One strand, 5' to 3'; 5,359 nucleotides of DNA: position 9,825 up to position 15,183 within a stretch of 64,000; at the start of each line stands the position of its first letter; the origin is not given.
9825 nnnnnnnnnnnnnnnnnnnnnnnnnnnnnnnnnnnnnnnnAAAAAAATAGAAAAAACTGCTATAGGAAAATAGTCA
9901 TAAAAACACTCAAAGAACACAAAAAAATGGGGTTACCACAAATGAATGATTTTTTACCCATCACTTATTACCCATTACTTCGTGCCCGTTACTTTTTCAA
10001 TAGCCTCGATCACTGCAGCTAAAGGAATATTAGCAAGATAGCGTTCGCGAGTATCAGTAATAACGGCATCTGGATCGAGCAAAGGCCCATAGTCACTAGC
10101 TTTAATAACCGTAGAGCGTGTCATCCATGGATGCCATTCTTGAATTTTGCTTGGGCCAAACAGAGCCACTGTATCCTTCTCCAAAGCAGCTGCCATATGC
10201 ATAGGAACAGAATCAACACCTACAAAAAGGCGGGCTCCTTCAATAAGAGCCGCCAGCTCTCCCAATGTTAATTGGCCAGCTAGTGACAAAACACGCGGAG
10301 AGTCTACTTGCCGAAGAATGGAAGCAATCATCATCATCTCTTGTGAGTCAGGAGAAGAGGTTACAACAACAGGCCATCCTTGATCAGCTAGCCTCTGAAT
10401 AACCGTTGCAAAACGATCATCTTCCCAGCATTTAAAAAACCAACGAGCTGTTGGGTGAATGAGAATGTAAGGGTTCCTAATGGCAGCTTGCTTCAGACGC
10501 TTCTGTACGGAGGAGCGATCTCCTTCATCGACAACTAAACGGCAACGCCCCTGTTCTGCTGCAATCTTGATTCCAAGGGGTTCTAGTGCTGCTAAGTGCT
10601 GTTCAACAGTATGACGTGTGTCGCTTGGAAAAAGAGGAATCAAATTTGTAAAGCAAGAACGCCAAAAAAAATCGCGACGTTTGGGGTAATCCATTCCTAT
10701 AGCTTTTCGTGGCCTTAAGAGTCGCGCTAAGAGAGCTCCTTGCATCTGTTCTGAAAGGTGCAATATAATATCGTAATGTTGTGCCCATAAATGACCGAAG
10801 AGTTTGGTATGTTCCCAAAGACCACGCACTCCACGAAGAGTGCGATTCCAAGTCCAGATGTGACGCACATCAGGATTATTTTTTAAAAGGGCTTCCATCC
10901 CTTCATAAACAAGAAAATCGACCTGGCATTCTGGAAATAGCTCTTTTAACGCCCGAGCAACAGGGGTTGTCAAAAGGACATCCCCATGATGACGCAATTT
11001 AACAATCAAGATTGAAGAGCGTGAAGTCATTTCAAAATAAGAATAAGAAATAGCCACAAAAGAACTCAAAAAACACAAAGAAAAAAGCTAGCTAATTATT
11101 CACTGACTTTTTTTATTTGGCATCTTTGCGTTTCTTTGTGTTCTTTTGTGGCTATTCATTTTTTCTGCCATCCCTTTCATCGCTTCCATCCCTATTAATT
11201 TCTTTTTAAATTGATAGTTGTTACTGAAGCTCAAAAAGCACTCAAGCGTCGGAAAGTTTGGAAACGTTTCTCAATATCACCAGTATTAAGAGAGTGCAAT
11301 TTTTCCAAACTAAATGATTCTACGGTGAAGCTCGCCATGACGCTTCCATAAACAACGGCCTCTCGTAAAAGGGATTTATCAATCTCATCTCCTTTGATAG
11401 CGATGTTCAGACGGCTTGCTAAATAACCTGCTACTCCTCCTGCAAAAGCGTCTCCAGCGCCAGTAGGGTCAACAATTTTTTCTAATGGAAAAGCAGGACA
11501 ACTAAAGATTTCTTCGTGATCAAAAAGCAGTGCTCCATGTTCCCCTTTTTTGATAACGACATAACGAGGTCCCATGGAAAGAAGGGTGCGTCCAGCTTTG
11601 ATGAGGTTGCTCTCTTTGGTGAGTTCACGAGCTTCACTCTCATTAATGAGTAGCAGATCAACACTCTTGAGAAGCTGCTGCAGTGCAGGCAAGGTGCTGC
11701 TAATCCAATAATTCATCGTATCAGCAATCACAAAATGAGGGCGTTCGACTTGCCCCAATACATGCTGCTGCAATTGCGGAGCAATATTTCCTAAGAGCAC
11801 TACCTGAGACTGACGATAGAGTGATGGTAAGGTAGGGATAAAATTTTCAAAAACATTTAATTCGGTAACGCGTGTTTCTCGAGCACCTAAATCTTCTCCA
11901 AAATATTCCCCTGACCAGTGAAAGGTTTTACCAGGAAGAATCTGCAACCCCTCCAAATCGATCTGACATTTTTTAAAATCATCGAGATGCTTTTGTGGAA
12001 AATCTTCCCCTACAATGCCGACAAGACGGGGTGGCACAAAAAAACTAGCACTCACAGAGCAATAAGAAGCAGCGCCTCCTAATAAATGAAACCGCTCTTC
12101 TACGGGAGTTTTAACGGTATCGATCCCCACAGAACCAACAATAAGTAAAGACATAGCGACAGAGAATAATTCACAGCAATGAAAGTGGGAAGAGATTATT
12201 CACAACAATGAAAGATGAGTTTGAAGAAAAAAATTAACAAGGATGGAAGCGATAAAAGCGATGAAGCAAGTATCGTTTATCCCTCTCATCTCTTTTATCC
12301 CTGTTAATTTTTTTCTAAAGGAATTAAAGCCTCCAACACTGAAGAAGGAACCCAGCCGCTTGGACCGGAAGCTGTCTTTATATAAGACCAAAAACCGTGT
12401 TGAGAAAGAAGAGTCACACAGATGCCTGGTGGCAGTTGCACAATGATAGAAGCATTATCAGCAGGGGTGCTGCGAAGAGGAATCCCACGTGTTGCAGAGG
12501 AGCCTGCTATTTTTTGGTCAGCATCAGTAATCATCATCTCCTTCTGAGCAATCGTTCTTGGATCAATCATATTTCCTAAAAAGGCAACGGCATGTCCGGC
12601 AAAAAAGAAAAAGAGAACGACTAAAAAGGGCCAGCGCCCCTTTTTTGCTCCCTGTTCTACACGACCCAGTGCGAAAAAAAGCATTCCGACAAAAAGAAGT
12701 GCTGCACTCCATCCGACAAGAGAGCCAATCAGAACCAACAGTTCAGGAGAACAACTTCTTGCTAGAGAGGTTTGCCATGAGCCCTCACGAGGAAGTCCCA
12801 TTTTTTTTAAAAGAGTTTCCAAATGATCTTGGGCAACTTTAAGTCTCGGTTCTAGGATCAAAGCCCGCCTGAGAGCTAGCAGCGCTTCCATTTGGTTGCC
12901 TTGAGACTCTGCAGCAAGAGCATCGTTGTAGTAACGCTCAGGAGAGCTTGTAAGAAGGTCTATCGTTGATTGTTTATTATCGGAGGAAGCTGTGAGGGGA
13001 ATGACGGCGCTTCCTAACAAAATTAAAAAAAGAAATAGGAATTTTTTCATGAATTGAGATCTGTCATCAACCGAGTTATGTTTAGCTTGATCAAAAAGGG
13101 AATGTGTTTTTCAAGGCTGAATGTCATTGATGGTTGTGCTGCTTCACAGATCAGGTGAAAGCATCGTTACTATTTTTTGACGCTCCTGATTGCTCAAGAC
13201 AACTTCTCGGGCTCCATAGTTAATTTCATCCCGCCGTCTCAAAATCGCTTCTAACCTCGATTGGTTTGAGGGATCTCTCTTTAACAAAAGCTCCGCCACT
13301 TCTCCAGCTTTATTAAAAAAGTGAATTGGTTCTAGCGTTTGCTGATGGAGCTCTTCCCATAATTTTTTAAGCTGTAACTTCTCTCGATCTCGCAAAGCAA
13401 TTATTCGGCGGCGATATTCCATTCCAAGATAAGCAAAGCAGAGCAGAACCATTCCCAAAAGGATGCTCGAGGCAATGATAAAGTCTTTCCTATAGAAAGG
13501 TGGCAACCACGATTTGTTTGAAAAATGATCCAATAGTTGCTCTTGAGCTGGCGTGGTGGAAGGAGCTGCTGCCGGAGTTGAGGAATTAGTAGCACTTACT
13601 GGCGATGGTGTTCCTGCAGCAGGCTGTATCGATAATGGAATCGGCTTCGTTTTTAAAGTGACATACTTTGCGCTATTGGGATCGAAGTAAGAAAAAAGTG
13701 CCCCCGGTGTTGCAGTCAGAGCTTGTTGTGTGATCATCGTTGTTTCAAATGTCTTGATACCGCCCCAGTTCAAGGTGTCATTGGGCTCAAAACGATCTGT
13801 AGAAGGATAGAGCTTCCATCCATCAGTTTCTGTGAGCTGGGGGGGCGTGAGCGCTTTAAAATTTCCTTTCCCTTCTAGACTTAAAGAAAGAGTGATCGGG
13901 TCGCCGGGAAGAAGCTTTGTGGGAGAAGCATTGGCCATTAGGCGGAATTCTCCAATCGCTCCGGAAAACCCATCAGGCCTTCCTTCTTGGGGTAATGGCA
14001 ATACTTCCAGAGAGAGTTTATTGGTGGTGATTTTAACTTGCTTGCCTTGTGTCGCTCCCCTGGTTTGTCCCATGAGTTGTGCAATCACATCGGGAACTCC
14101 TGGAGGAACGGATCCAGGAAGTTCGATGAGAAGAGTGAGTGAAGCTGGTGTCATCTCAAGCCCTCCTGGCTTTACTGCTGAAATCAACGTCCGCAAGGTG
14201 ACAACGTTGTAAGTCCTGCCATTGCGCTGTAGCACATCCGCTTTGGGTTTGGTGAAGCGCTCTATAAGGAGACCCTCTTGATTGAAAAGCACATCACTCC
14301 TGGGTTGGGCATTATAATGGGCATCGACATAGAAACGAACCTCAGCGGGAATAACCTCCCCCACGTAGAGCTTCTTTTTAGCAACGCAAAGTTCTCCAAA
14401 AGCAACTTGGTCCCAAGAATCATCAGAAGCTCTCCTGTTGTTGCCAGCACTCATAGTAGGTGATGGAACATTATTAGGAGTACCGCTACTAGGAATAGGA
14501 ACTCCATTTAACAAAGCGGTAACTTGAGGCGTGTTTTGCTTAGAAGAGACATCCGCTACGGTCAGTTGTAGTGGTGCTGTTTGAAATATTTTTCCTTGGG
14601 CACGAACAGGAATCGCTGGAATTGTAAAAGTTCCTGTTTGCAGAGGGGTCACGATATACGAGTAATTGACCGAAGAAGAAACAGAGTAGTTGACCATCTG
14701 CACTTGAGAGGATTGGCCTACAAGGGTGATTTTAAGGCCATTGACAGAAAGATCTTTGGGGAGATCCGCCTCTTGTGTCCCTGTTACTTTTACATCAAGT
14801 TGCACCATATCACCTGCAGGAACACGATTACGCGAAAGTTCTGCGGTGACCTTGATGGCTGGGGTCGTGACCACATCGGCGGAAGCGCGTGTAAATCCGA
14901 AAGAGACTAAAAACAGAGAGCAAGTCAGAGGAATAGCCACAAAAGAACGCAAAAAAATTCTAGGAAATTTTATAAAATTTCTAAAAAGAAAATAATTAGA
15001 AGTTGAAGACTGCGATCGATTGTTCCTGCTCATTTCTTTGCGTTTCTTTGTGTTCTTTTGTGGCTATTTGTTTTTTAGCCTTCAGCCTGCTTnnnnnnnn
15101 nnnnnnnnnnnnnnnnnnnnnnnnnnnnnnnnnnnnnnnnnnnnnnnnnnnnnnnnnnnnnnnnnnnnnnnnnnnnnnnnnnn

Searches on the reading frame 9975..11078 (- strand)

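Call 12: search_protein_families(library=pfam, proteins=[window:9975-11078:-], max_evalue=0.001)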
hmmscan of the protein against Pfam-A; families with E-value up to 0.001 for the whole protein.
window:9975-11078:- (367 aa): 1 family
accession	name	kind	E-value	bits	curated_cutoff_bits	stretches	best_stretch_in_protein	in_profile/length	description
PF01075.23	Glyco_transf_9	-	1.7e-43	149.2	22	1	92-329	3-230/247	Glycosyltransferase family 9 (heptosyltransferase)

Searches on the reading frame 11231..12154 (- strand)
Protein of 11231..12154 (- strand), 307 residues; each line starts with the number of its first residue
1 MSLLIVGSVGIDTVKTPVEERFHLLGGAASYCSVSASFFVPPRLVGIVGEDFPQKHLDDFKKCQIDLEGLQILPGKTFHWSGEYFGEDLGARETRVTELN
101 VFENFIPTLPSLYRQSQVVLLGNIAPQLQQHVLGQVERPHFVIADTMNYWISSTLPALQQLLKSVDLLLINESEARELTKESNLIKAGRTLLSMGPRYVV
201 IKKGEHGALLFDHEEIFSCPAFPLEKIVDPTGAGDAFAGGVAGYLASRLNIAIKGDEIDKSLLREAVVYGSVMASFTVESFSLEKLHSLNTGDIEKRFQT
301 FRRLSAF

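Call 12: search_protein_families(library=pfam, proteins=[window:11231-12154:-], max_evalue=0.001)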
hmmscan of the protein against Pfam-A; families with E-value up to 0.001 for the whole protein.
window:11231-12154:- (307 aa): 2 families
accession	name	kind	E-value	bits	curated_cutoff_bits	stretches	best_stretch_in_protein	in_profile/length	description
PF00294.29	PfkB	-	1.7e-27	97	25.8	1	19-282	30-294/302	pfkB family carbohydrate kinase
PF08543.17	Phos_pyr_kin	-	1.3e-05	25.1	27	1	153-250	107-216/246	Phosphomethylpyrimidine kinase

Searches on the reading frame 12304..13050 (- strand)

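Call 12: search_protein_families(library=pfam, proteins=[window:12304-13050:-], max_evalue=0.001)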
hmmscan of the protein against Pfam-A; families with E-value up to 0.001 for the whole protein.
window:12304-13050:- (248 aa): 2 families
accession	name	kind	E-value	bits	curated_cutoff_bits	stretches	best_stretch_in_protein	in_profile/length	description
PF08239.17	SH3_3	-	3.4e-06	27.6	27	1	190-239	3-53/54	Bacterial SH3 domain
PF06347.19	SH3_4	-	1.1e-05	25.5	24.1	1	190-239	5-54/56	Bacterial SH3 domain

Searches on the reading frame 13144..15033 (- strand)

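Call 13: search_protein_families(library=pfam, proteins=[window:13144-15033:-], max_evalue=0.001)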
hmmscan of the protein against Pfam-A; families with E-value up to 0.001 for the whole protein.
window:13144-15033:- (629 aa): 1 family
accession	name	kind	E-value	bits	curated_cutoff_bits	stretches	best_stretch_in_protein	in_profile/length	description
PF13584.12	BatD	-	1.2e-23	84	24.1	1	64-159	1-92/92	BatD DUF11 like domain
